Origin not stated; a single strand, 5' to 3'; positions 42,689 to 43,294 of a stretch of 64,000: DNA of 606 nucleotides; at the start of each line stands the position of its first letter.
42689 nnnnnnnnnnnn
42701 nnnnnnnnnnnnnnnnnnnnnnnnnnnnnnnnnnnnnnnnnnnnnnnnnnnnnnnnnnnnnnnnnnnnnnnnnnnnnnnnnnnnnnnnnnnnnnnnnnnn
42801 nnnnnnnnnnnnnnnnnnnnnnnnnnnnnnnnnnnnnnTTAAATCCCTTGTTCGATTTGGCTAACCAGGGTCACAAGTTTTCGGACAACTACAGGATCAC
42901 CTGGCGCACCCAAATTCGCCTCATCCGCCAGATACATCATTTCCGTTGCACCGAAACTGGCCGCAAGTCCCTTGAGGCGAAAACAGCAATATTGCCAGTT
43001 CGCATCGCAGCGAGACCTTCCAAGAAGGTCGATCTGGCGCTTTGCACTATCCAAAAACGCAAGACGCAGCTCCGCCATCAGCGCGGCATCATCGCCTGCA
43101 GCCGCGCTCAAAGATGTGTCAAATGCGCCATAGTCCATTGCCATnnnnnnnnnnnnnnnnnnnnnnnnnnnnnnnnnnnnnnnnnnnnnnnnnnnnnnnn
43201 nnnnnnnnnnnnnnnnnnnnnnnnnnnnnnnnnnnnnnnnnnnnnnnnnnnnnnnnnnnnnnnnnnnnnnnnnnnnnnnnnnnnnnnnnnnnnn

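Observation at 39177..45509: Candidate phosphorylation-independent cell-cycle/polarity module (pseudokinase + pseudo-Hpt + TipN-like scaffold, CtrA/DnaA sites)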

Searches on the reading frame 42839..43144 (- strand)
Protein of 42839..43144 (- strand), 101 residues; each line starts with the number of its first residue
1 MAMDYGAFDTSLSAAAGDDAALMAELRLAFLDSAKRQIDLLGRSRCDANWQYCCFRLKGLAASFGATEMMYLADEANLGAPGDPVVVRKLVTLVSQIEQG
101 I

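Call 10: search_solved_structures(query=window:42839-43144:-, max_evalue=10, show_alignments=3)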
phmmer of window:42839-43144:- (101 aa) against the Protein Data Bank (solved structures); distinct sequences matched with E-value up to 10: 6.
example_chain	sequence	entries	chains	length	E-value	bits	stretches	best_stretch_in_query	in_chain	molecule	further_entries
6lta_A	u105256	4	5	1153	0.075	16.4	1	18-62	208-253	Nonribosomal peptide synthetase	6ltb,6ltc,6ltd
8xbd_B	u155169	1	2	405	0.49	13.8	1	18-68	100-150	GH18 chitinase-like superfamily protein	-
6inx_A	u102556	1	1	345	0.62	13.5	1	14-63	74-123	N-acetylglucosaminidase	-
3qok_A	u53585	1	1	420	0.81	13.1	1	18-71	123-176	Putative chitinase II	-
9bug_A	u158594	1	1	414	0.83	13.1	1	18-67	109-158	Exochitinase 1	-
1xm9_A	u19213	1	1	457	1.6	12.2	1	31-68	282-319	plakophilin 1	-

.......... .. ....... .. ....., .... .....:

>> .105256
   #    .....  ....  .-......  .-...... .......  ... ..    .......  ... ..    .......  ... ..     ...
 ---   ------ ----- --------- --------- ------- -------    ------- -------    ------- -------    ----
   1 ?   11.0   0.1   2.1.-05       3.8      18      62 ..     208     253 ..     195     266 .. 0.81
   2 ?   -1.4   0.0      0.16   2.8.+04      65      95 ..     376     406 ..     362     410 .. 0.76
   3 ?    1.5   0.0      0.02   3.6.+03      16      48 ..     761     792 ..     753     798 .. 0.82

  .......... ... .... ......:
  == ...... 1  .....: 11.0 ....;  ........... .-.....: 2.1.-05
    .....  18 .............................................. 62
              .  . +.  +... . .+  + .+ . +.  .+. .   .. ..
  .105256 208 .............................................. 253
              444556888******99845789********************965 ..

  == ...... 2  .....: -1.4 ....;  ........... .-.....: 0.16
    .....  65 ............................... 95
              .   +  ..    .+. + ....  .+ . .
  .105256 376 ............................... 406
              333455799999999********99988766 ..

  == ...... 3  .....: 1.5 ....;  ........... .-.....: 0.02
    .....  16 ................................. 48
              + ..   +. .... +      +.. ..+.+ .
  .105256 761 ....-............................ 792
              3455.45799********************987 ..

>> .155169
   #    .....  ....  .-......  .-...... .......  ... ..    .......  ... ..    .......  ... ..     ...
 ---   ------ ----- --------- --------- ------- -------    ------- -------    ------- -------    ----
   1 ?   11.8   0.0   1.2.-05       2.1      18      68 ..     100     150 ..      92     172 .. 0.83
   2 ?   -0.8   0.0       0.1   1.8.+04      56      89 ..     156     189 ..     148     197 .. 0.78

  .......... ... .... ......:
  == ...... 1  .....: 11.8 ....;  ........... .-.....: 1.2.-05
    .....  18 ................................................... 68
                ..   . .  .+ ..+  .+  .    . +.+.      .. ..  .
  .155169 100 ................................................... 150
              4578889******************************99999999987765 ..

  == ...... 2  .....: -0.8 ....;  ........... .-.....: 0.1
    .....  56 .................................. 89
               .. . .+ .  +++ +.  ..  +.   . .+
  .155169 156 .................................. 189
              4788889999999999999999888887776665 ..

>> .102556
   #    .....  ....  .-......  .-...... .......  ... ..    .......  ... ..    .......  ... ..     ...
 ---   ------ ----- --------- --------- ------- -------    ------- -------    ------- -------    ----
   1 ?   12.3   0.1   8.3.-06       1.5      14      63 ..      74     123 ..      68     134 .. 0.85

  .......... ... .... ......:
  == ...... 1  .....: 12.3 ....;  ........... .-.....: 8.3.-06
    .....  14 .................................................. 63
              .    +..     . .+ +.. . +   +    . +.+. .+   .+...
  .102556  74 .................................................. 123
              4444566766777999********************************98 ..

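Call 23: find_homologous_proteins(query=window:42839-43144:-, max_evalue=0.001)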
Query window:42839-43144:- (101 aa): 2596 proteins with E <= 0.001 among 2609 candidates; the best 120 are listed.
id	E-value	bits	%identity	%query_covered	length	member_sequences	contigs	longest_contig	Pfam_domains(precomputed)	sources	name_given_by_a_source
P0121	8.1e-53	194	92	99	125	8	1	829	-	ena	-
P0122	9.5e-53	194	92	99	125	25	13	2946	-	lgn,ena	-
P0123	3.3e-50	186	89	99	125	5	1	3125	-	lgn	-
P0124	2.8e-48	180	83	99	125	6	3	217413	-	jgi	jgi:HPt (histidine-containing phosphotransfer) domain-containing protein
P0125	2.6e-47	176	82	99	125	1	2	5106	-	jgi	jgi:HPt (histidine-containing phosphotransfer) domain-containing protein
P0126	5.5e-46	172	80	98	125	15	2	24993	-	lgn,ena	-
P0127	6.2e-45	169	79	99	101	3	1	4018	-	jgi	jgi:HPt (histidine-containing phosphotransfer) domain-containing protein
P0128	1.3e-44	168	78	98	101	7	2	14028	-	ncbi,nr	ncbi:MAG: Hpt domain-containing protein [Sphingorhabdus sp.]|nr:Hpt domain-containing protein [Sphin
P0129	8.2e-44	165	78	99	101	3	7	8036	-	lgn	-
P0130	1.1e-43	165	76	97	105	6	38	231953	-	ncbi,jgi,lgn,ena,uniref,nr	ncbi:Hpt domain-containing protein [Sphingorhabdus sp.]|jgi:hypothetical protein|uniref:Hpt domain-c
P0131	1.1e-43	165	77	99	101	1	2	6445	-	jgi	jgi:hypothetical protein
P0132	3.1e-41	157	73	98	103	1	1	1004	-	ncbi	-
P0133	3.2e-41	157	76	97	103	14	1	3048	-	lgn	-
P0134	4.1e-41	157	75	98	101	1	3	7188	-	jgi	jgi:hypothetical protein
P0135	5.8e-41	156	73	96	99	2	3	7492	-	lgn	-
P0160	2.4e-39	151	69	97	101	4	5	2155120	-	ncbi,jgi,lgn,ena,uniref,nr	ncbi:Hpt domain-containing protein [Sphingorhabdus pulchriflava]|jgi:HPt (histidine-containing phosp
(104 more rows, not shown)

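Call 28: predict_structure(alignment_id=A4)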
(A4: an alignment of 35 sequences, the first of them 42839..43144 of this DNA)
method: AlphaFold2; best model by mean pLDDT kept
length: 101 residues; sequences in the alignment: 35
mean_pLDDT: 89.9   pTM: 0.80
mean pLDDT of the five models: 89.9, 89.3, 88.9, 88.4, 87.7
residues with pLDDT >= 90: 73; 70-90: 21; 50-70: 3; < 50: 4
segments of 3 or more residues with pLDDT < 50: 1-4
pLDDT, mean of each block of 10 residues (from residue 1): 64 89 93 96 93 97 94 95 94 90 55
secondary structure, 60 per line:
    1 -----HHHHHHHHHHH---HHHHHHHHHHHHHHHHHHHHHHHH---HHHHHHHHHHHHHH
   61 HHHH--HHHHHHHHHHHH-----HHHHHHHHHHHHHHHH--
elements in order: H6-16 H20-43 H47-64 H67-78 H84-99

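Call 31: fold_search(model_id=the predicted structure, library=pdb)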
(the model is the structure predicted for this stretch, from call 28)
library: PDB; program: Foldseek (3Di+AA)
matches with E <= 10: 289; with E <= 0.001: 0
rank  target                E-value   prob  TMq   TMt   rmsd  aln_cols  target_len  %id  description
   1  3myf_A                1.1e-01  1.00  0.62  0.55   3.8       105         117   17  The Crystal Structure of the HPT domain from the Hpt Sensor Hybrid Histidine Kinase from Shewanella to 1.80A (released 2010-05-26)
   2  1wn0_A                3.5e-01  0.94  0.54  0.43   5.7        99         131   17  Crystal Structure of Histidine-containing Phosphotransfer Protein, ZmHP2, from maize (released 2005-01-25)
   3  8rqj_B                5.6e-01  0.92  0.59  0.48   5.4       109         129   18  Histidine-containing phosphotransfer protein from Chaetomium termophilum mutant R158A (released 2024-07-03)
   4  3myf_B                7.3e-01  0.94  0.60  0.55   3.6       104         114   19  The Crystal Structure of the HPT domain from the Hpt Sensor Hybrid Histidine Kinase from Shewanella to 1.80A (released 2010-05-26)
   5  1wn0_C                7.7e-01  0.89  0.58  0.45   5.5       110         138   19  Crystal Structure of Histidine-containing Phosphotransfer Protein, ZmHP2, from maize (released 2005-01-25)
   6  3myf_D                8.1e-01  0.95  0.61  0.55   3.9       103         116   16  The Crystal Structure of the HPT domain from the Hpt Sensor Hybrid Histidine Kinase from Shewanella to 1.80A (released 2010-05-26)
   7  1yvi_A                9.0e-01  0.91  0.57  0.43   3.6        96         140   21  X-RAY STRUCTURE OF PUTATIVE HISTIDINE-CONTAINING PHOSPHOTRANSFER PROTEIN FROM RICE, AK104879 (released 2005-02-22)
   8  8pbw_C                9.5e-01  0.80  0.57  0.44   5.4       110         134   18  Histidine-containing phosphotransfer protein from Chaetomium thermophilum (released 2024-07-03)
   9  2ooc_B                1.0e+00  0.87  0.59  0.57   3.8        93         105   18  Crystal structure of Histidine Phosphotransferase ShpA (NP_419930.1) from Caulobacter crescentus at 1.52 A resolution (released 2007-02-06)
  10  1tqg                  1.1e+00  0.82  0.53  0.51   4.5        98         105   14  CheA phosphotransferase domain from Thermotoga maritima (released 2004-09-07)
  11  1i5n_D                1.2e+00  0.47  0.39  0.34   5.0        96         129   16  Crystal structure of the P1 domain of CheA from Salmonella typhimurium (released 2001-07-11)
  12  1oxb_A                1.2e+00  0.87  0.54  0.35   3.1        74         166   16  Complex between YPD1 and SLN1 response regulator domain in space group P2(1)2(1)2(1) (released 2003-12-16)
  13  8pbw_A                1.2e+00  0.80  0.59  0.47   5.4       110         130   18  Histidine-containing phosphotransfer protein from Chaetomium thermophilum (released 2024-07-03)
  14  8pbw_B                1.2e+00  0.77  0.58  0.46   5.3       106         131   15  Histidine-containing phosphotransfer protein from Chaetomium thermophilum (released 2024-07-03)
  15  8rqj_A                1.2e+00  0.72  0.56  0.45   5.4       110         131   18  Histidine-containing phosphotransfer protein from Chaetomium termophilum mutant R158A (released 2024-07-03)
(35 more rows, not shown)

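Call 38: search_solved_structures(query=A4, max_evalue=10, show_alignments=5)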
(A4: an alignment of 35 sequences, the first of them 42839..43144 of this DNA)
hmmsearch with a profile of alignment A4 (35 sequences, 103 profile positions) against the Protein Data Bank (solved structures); distinct sequences matched with E-value up to 10: 4.
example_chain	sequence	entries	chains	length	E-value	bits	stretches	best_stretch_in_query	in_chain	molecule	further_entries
8xbd_B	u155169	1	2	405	0.092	15.8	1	20-64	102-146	GH18 chitinase-like superfamily protein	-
6inx_A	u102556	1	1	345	0.15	15.1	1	19-63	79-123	N-acetylglucosaminidase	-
5xmz_A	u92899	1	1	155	0.31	14.1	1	55-93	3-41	Effector protein PevD1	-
9bug_A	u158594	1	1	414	0.51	13.4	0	20-66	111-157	Exochitinase 1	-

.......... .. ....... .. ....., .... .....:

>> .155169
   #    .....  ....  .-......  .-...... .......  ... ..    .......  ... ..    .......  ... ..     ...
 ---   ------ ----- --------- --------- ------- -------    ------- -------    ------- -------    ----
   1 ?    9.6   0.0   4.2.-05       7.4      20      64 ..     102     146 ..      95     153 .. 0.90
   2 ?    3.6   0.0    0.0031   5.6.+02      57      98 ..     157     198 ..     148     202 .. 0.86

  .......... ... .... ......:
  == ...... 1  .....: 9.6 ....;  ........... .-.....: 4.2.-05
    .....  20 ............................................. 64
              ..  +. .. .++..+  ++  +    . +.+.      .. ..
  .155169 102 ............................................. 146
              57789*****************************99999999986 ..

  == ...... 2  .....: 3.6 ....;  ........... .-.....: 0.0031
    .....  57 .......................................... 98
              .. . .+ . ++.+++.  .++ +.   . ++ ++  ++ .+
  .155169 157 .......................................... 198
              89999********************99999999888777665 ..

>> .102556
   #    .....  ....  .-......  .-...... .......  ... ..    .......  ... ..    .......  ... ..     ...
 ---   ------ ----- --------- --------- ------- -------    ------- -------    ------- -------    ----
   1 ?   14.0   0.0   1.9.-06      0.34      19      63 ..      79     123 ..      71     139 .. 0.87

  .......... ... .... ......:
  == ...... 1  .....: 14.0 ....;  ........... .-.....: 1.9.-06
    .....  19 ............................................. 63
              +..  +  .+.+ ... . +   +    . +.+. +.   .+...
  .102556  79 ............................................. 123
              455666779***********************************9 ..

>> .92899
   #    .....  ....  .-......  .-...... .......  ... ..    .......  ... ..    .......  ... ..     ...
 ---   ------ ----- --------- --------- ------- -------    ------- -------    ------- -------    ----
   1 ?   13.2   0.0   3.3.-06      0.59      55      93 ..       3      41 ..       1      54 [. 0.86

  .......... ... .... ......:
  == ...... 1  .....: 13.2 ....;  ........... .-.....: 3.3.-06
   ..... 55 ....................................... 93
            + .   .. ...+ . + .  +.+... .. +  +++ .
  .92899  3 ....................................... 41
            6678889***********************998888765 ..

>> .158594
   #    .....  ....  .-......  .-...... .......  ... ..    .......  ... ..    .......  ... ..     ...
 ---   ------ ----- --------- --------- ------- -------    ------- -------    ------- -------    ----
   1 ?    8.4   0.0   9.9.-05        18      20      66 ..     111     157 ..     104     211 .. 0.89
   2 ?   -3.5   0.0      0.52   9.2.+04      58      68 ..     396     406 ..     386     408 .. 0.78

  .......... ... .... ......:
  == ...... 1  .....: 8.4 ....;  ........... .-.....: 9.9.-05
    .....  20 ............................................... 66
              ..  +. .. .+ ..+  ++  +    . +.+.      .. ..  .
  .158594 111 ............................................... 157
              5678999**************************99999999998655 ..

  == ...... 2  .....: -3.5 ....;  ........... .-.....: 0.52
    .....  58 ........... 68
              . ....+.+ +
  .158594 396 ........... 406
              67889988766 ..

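Call 39: search_protein_families(library=pfam, alignment_id=A4, max_evalue=10)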
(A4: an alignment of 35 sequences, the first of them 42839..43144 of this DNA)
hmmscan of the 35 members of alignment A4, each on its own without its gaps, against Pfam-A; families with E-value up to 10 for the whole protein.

A. member 1, window:42839-43144:- (101 aa): 1 family
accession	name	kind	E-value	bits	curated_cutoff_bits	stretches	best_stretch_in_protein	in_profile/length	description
PF01627.28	Hpt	-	0.024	15.3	24.6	1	56-99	35-83/84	Hpt domain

B. families by the number of members that match (of 35 scanned): 5 families
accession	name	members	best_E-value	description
PF01627.28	Hpt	35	5.8e-05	Hpt domain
PF16859.10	TetR_C_11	6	0.013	Tetracyclin repressor-like, C-terminal domain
PF07030.17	Phage_Mu_Gp36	3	0.045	Bacteriophage Mu, Gp36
PF10964.13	DUF2766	1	0.058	Protein of unknown function (DUF2766)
PF17287.7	POTRA_3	1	0.21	POTRA domain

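Call 53: search_protein_representatives(alignment_id=A4)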
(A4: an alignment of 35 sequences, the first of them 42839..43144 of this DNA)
Query: 35 sequences, 103 profile positions. Proteins with E-value up to 0.001 (for the whole library): 172; up to 1e-10: 83; up to 1e-30: 6. The best 150 are listed.
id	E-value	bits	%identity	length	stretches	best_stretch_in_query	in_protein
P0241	2.5e-48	178.2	-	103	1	1-101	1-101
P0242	5.7e-33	128.9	-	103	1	1-97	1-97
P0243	1.2e-32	127.9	-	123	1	1-96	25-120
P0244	1.3e-31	124.5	-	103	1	1-100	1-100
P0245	3.0e-31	123.4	-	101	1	3-98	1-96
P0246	3.2e-31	123.3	-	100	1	12-96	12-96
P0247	2.6e-30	120.4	-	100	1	1-67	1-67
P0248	3.3e-30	120.0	-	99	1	1-97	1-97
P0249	8.5e-28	112.3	-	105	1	2-99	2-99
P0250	6.1e-27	109.5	-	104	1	1-97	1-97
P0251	1.7e-26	108.1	-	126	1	2-99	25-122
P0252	3.0e-25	104.1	-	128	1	1-82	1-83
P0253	4.3e-25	103.6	-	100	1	1-97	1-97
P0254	5.9e-25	103.2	-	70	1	31-99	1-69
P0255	6.5e-25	103.0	-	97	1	26-97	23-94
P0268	1.2e-18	82.9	-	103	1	1-100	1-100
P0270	1.9e-18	82.2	-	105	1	1-98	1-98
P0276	2.2e-17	78.8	-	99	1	1-93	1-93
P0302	7.3e-14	67.5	-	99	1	1-90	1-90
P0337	2.2e-09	53.1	-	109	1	6-99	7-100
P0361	6.0e-07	45.3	-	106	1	10-99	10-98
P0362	6.0e-07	45.3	-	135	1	16-95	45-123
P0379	9.7e-06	41.4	-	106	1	15-97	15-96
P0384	2.4e-05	40.2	-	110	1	14-96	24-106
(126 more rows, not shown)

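Call 55: list_cluster_members(proteins=[P0249, P0268, P0270, P0276, P0302, P0337, P0361, P0362, P0379, P0384])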
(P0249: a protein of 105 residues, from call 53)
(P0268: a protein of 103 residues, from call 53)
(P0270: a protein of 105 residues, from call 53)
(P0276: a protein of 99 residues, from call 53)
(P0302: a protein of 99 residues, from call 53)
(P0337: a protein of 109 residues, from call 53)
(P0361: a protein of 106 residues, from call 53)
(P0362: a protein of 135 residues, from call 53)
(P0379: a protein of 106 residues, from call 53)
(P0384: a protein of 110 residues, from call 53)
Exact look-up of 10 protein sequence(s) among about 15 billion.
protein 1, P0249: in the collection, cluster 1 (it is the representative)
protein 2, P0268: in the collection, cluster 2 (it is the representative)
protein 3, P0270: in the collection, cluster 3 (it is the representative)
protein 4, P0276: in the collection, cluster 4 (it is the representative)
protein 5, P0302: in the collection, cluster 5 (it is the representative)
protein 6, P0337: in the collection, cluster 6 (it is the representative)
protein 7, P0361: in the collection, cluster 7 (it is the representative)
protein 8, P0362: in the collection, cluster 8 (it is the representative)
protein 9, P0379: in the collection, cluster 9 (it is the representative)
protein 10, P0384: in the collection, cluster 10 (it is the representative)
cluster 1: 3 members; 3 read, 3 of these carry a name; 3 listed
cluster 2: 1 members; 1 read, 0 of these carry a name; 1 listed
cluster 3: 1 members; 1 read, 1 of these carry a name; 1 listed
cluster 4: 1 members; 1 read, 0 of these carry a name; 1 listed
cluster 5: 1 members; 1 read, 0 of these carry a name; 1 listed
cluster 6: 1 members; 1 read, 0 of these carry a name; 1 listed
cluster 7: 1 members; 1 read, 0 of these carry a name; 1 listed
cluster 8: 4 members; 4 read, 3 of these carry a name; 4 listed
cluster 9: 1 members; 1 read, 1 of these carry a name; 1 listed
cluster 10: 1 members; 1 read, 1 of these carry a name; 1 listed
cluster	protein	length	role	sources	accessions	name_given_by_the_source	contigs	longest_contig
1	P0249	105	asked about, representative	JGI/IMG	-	HPt (histidine-containing phosphotransfer) domain-containing protein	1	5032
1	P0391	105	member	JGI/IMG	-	HPt (histidine-containing phosphotransfer) domain-containing protein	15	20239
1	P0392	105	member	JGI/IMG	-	HPt (histidine-containing phosphotransfer) domain-containing protein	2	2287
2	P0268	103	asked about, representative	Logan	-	-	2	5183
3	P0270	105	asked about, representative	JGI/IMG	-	HPt (histidine-containing phosphotransfer) domain-containing protein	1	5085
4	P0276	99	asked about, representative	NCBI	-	-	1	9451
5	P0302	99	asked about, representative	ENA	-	-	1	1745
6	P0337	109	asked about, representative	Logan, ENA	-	-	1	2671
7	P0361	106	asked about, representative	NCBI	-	-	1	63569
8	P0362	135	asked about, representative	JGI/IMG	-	HPt (histidine-containing phosphotransfer) domain-containing protein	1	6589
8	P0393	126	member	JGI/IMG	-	HPt (histidine-containing phosphotransfer) domain-containing protein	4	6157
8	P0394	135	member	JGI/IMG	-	HPt (histidine-containing phosphotransfer) domain-containing protein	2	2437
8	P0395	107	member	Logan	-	-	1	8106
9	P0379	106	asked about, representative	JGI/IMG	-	HPt (histidine-containing phosphotransfer) domain-containing protein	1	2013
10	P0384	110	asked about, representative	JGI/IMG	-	HPt (histidine-containing phosphotransfer) domain-containing protein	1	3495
